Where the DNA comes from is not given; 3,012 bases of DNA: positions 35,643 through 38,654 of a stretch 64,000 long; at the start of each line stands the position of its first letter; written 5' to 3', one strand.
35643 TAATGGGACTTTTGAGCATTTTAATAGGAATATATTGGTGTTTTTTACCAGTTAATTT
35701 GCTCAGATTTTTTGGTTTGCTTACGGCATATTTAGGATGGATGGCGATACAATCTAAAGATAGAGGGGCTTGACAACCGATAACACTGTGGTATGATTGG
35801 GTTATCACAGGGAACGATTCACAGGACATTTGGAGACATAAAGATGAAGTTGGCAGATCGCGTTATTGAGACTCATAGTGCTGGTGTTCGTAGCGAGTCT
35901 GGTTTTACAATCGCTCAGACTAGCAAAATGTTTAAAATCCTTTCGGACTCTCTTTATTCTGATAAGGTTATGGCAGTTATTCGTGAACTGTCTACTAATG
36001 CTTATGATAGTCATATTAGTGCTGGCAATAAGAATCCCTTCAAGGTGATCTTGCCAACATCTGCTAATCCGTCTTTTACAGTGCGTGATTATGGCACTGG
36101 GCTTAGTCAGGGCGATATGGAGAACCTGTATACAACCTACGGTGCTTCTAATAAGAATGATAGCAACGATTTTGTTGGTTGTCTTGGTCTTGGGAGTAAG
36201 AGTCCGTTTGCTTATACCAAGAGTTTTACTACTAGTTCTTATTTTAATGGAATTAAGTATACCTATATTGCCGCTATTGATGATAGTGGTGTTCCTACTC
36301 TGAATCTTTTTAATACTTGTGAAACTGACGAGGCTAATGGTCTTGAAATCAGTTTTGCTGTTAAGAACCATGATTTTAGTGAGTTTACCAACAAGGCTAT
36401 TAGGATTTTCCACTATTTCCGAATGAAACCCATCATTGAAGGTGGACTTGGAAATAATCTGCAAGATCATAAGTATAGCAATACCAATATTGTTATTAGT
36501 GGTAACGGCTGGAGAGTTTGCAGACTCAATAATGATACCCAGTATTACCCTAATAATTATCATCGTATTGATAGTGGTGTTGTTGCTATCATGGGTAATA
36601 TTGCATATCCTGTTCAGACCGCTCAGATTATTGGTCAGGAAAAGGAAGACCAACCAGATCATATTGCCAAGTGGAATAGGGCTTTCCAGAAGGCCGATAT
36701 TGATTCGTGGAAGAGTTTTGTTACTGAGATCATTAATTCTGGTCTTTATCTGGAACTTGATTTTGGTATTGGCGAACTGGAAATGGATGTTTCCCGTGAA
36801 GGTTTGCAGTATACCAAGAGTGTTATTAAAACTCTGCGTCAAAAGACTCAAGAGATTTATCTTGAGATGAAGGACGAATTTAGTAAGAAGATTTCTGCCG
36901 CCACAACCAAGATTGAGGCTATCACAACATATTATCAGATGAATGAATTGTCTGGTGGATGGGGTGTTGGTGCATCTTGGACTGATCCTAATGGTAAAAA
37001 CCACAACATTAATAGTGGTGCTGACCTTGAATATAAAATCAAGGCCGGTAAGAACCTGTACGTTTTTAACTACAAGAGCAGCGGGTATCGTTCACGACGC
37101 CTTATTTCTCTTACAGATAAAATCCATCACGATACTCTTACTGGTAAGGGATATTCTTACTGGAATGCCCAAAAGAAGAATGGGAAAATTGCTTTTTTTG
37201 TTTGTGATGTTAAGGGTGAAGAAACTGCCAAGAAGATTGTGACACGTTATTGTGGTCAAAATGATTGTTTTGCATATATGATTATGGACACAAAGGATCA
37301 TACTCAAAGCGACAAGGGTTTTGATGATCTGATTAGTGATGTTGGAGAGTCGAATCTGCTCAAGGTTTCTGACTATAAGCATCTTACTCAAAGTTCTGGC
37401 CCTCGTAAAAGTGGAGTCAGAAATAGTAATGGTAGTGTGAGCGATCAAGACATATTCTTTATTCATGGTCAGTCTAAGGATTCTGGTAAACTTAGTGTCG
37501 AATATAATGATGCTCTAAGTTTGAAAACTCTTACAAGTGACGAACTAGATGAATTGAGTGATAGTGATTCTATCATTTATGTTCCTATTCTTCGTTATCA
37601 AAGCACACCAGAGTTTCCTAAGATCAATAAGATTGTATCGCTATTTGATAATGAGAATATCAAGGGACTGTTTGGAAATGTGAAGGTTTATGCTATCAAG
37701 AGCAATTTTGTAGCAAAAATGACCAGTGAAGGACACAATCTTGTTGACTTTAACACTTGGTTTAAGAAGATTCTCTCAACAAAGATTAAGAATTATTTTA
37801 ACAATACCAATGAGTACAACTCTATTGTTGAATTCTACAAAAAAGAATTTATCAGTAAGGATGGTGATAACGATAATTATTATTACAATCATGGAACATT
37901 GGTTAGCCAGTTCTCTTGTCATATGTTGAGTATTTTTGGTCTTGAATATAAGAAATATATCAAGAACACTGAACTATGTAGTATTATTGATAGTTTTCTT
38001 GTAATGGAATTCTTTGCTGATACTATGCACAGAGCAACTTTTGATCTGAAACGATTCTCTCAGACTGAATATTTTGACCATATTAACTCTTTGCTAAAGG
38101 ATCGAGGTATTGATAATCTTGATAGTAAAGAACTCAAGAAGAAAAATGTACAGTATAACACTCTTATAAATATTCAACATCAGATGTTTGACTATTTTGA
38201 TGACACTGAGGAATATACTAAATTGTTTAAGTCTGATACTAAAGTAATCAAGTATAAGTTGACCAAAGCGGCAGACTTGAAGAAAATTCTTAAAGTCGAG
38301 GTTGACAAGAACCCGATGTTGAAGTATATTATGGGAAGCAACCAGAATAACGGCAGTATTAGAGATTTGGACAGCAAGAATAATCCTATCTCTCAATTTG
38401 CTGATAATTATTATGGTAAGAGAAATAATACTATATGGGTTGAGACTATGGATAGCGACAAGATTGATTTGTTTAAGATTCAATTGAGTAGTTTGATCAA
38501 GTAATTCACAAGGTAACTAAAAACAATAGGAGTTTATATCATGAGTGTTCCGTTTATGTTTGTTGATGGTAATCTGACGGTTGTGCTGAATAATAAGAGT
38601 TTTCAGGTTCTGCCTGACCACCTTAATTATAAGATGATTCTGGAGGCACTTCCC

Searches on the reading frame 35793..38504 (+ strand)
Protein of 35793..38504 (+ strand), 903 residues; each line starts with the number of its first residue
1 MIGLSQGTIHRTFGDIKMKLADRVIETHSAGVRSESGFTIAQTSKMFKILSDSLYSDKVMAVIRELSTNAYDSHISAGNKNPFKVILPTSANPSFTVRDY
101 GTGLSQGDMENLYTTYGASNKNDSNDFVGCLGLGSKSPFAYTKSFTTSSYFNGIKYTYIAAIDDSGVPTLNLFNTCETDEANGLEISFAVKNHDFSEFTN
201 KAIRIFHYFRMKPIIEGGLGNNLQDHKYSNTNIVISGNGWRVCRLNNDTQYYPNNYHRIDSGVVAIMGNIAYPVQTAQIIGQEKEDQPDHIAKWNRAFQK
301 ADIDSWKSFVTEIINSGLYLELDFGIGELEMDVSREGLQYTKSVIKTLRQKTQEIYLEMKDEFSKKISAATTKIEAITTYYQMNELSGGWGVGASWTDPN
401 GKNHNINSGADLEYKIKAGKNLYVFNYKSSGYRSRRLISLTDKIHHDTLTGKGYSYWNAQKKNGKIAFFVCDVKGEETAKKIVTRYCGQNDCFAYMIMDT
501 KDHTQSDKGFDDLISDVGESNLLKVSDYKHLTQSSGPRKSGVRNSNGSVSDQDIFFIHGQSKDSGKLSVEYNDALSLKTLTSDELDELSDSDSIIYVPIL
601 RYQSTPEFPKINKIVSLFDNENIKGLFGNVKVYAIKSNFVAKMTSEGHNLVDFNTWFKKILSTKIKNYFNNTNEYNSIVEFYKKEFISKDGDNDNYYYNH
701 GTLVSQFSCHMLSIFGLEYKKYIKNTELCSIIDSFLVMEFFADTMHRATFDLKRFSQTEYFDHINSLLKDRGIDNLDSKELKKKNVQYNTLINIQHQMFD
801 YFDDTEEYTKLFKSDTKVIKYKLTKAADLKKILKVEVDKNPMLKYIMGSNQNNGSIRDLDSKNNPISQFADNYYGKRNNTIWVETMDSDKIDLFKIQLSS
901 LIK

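Call 45: search_protein_families(library=phrogs, proteins=[window:35793-38504:+], max_evalue=0.00001)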
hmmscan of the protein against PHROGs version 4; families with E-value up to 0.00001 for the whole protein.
window:35793-38504:+ (903 aa): 7 families
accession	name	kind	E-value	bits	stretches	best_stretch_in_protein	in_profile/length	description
phrog_612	-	lysis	1.7e-111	375.6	1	18-852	1-708/725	RIIA lysis inhibitor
phrog_609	-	lysis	7.9e-47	160.8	1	27-275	11-244/1055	RIIB lysis inhibitor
phrog_2979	-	lysis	1.2e-46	160.9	1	35-379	20-333/846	RIIA lysis inhibitor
phrog_30832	-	lysis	2.3e-43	149.9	1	28-359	11-312/735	RIIA lysis inhibitor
phrog_3661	-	lysis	2.7e-42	146.3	2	112-280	175-339/917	RIIA lysis inhibitor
phrog_24904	-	lysis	6.6e-37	128.4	1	25-215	11-198/695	RIIA lysis inhibitor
phrog_38678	-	lysis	4e-20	72.6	1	46-209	37-205/805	RIIA lysis inhibitor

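Call 92: search_dna_similar(query=window:35793-38501:+, collection=phages, mode=protein, max_rows=12)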
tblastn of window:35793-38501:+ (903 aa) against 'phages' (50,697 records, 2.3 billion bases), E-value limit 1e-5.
Records with a match: 2926; places in all: 2936; records where one place covers at least 80% of the query: 0.
Best place of each record, by identity: <60% 2926.
By first word of the organism name: Escherichia 932; Klebsiella 378; Salmonella 288; Vibrio 178; Shigella 118; Pseudomonas 118; Streptomyces 93; Aeromonas 81; Acinetobacter 73; Erwinia 64; and 74 more.
By host as written in the record: - 378; Escherichia coli 367; Klebsiella pneumoniae 130; Escherichia coli O157:H7 54; Pseudomonas aeruginosa 42; Escherichia coli K-12 MG1655 41; Salmonella enterica 38; Streptomyces griseus ATCC 10137 32; and 691 more.
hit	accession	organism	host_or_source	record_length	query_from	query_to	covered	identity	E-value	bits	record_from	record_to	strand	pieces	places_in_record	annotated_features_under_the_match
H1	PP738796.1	Klebsiella phage vB_KpnM_Biddle_MM4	Klebsiella pneumoniae 1101160 (ATCC ...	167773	17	548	59%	25.8%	4e-36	154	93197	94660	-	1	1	RIIA lysis inhibitor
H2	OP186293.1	Rhodobacter phage RcXuper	Rhodobacter capsulatus YW1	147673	16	381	41%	35.5%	7e-51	201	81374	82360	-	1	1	rIIA lysis inhibitor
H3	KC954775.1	Cronobacter phage S13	Cronobacter sakazakii ATCC 29544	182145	16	371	39%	36.3%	1e-51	204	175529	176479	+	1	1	putative rIIA protector from prophage-induced early lysis | hypothetical protein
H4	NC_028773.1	Cronobacter phage S13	Cronobacter sakazakii ATCC 29544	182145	16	371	39%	36.3%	1e-51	204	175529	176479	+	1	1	RIIA lysis inhibitor | hypothetical protein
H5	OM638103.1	Cronobacter phage LPCS28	Cronobacter sakazakii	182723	16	371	39%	36.3%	1e-51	204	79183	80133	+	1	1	hypothetical protein (x2)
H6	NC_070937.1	Cronobacter phage LPCS28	Cronobacter sakazakii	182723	16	371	39%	36.3%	1e-51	204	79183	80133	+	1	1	RIIA lysis inhibitor | hypothetical protein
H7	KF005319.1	Alteromonas phage vB_AmaP_AD45-P4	Alteromonas macleodii str. 'Balearic ...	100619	25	474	50%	28.5%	1e-30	136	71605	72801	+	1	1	rIIA protein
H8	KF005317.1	Alteromonas phage vB_AmaP_AD45-P1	Alteromonas macleodii str. 'Balearic ...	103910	25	474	50%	28.5%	1e-30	136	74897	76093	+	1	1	rIIA protein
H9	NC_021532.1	Alteromonas phage vB_AmaP_AD45-P1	Alteromonas macleodii str. 'Balearic ...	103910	25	474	50%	28.5%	1e-30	136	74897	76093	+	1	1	RIIA lysis inhibitor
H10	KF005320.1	Alteromonas phage vB_AmaP_AD45-P2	Alteromonas macleodii str. 'Balearic ...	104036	25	474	50%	28.5%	1e-30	136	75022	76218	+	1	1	rIIA protein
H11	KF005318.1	Alteromonas phage vB_AmaP_AD45-P3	Alteromonas macleodii str. 'Balearic ...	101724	25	474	50%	28.5%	7e-30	134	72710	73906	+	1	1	rIIA protein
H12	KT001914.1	Caulobacter phage Seuss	Caulobacter crescentus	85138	36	484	50%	28.5%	2e-41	171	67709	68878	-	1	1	rIIA protein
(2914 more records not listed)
